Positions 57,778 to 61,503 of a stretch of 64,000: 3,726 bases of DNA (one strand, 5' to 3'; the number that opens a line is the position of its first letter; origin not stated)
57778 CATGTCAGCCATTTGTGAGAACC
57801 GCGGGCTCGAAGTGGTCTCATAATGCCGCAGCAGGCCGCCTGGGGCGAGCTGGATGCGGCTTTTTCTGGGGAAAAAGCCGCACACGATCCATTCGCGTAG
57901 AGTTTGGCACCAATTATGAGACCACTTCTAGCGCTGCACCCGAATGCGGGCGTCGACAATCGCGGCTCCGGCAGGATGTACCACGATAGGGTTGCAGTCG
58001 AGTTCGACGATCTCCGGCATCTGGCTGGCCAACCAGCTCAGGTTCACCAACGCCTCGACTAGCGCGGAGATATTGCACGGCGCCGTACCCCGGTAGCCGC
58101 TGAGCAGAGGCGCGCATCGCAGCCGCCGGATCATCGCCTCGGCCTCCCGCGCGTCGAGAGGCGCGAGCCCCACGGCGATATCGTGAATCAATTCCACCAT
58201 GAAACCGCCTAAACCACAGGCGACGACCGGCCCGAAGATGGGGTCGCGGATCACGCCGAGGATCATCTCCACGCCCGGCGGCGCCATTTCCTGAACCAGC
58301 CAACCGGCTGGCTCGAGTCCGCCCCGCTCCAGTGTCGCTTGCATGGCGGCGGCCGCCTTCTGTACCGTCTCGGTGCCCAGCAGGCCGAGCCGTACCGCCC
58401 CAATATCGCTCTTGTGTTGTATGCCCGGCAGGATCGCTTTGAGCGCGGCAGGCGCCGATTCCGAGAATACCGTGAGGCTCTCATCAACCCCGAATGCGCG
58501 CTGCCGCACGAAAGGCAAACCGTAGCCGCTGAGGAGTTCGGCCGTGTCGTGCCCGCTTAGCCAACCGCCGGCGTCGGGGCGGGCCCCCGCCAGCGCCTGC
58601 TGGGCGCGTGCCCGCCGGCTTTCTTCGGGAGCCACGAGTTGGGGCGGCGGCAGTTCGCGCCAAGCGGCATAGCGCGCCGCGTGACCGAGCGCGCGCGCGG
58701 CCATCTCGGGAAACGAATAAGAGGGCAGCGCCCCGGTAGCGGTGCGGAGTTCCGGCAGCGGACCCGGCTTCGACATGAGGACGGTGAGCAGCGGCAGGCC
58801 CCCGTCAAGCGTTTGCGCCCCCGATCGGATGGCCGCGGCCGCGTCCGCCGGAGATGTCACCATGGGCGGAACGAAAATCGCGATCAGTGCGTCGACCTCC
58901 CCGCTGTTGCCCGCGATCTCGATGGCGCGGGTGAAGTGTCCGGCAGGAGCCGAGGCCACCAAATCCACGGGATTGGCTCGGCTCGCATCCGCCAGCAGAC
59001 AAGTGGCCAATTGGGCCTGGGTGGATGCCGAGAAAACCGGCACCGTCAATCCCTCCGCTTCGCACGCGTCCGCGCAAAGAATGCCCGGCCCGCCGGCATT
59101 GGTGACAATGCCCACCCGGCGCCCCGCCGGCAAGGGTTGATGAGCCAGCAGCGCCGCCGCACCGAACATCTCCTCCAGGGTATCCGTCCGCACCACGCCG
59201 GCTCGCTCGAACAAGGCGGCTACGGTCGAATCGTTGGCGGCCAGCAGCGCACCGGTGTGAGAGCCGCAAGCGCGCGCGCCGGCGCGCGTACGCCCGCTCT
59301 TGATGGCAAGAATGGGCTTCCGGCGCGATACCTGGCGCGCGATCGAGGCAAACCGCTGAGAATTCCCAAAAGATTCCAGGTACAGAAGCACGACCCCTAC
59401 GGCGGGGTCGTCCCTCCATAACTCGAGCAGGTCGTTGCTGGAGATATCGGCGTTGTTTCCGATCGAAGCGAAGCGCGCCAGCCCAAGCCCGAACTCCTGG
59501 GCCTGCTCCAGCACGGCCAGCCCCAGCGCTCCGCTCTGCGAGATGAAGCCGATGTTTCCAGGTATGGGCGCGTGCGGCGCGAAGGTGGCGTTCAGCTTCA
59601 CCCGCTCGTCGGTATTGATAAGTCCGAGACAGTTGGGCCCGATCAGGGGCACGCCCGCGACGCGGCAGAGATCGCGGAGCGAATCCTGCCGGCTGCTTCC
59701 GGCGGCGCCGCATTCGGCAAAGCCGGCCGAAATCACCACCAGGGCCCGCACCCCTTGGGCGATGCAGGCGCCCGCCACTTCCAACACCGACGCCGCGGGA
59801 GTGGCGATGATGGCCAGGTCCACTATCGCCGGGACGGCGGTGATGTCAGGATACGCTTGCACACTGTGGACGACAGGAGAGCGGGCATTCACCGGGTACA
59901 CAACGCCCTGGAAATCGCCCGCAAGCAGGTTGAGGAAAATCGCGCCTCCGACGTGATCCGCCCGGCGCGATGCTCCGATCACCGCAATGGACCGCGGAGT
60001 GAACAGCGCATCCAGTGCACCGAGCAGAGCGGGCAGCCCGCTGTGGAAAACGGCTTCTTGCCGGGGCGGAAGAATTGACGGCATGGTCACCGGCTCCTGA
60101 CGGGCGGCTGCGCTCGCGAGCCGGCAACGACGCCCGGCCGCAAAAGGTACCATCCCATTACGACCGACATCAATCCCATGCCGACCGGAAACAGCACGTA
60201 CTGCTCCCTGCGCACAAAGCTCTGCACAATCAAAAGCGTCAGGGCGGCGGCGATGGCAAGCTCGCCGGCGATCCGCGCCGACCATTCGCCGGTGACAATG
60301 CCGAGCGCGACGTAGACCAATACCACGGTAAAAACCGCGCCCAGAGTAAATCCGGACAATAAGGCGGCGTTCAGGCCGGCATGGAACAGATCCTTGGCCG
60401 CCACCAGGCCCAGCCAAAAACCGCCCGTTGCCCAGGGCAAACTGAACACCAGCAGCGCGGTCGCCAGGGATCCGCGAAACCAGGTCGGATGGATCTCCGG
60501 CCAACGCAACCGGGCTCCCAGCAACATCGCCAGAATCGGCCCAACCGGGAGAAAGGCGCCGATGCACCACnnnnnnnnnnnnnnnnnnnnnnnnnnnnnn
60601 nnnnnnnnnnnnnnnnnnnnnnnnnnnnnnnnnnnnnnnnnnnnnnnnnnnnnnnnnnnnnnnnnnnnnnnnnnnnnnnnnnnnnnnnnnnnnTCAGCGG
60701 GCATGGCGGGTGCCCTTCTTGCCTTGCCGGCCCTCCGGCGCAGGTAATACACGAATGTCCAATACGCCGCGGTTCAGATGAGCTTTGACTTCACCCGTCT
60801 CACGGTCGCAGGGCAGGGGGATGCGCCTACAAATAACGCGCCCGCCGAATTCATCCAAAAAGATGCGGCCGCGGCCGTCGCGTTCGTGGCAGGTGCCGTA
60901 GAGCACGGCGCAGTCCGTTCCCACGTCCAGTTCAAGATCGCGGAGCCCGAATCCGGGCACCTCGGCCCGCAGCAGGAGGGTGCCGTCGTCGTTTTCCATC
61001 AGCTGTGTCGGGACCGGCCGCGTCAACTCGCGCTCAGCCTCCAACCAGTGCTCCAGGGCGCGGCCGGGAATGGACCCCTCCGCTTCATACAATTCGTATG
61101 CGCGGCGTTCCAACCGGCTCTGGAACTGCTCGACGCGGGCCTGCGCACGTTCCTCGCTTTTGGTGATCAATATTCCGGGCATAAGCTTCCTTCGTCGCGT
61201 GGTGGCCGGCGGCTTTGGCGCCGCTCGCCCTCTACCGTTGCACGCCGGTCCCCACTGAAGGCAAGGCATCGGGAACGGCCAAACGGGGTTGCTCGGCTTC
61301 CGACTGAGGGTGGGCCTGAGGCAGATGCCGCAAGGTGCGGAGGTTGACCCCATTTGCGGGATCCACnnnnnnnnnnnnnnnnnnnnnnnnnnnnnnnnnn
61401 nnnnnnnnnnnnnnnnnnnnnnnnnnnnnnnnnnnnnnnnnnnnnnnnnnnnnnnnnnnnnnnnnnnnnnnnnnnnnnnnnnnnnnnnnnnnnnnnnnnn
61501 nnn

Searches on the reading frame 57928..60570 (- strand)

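Call 3: search_protein_families(library=ncbifam, proteins=[window:57928-60570:-], max_evalue=0.01)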
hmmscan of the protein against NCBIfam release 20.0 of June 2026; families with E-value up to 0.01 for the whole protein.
window:57928-60570:- (880 aa): 6 families
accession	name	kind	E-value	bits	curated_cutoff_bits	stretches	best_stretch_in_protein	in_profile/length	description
TIGR02717.1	AcCoA-syn-alpha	equivalog_domain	2.3e-138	461.6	567.15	1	186-634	1-446/447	acetate--CoA ligase alpha subunit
NF045493.1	HydDutCoALig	equivalog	5.2e-127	425.2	1300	1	188-877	5-697/698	4-hydroxybutyrate--CoA ligase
NF045492.1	HydPropCoALig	equivalog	3.9e-107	359.3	1300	2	186-567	248-630/700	3-hydroxypropionate--CoA ligase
NF045494.1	AcCoALig_Archglob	equivalog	4e-107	359.2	1200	2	185-572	217-601/665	acetate--CoA ligase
NF004230.0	PRK05678.1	equivalog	2.1e-15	56.7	336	1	251-468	67-280/291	succinate--CoA ligase subunit alpha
TIGR01019.1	sucCoAalpha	subfamily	7.9e-13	48.4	353.2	1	254-467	68-277/286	succinate--CoA ligase subunit alpha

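Call 4: search_protein_families(library=pfam, proteins=[window:57928-60570:-], max_evalue=0.01)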
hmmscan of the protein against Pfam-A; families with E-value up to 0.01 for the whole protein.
window:57928-60570:- (880 aa): 5 families
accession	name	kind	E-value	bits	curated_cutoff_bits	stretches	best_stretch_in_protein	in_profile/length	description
PF13549.11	ATP-grasp_5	-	1.3e-60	204.9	27.6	1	667-878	6-221/221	ATP-grasp domain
PF13607.11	Succ_CoA_lig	-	1.8e-49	167.5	27.4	1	337-475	1-138/138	Succinyl-CoA ligase like flavodoxin domain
PF13380.12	CoA_binding_2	-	4.3e-19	69.5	22.8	1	193-319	1-115/116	CoA binding domain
PF02629.25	CoA_binding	-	6.8e-09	36.8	22.3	1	192-283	3-97/97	CoA binding domain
PF19045.5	Ligase_CoA_2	-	2e-05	25.1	23.7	1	486-576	1-91/162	Ligase-CoA domain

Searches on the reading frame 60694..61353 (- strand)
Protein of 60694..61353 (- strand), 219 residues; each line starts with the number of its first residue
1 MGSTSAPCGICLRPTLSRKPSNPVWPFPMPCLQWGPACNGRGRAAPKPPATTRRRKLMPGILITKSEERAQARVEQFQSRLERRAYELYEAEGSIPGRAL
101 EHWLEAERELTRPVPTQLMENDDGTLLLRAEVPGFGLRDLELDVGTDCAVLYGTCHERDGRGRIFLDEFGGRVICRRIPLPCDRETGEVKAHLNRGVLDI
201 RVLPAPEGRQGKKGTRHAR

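Call 3: search_protein_families(library=ncbifam, proteins=[window:60694-61353:-], max_evalue=0.01)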
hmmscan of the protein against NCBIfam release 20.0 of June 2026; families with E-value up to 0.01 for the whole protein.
window:60694-61353:- (219 aa): 1 family
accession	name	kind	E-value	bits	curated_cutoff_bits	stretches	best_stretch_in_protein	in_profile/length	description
NF041799.1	Hsp14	equivalog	7.8e-07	29.1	100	1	118-203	22-107/118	archaeal heat shock protein Hsp14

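Call 4: search_protein_families(library=pfam, proteins=[window:60694-61353:-], max_evalue=0.01)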
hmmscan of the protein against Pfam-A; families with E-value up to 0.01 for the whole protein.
window:60694-61353:- (219 aa): 2 families
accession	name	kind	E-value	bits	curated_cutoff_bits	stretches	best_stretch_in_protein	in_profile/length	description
PF11154.13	DUF2934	-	2.2e-11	43.7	22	1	78-110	3-35/37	Protein of unknown function (DUF2934)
PF00011.27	HSP20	-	8.1e-07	29.5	20.8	1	121-208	4-91/102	Hsp20/alpha crystallin family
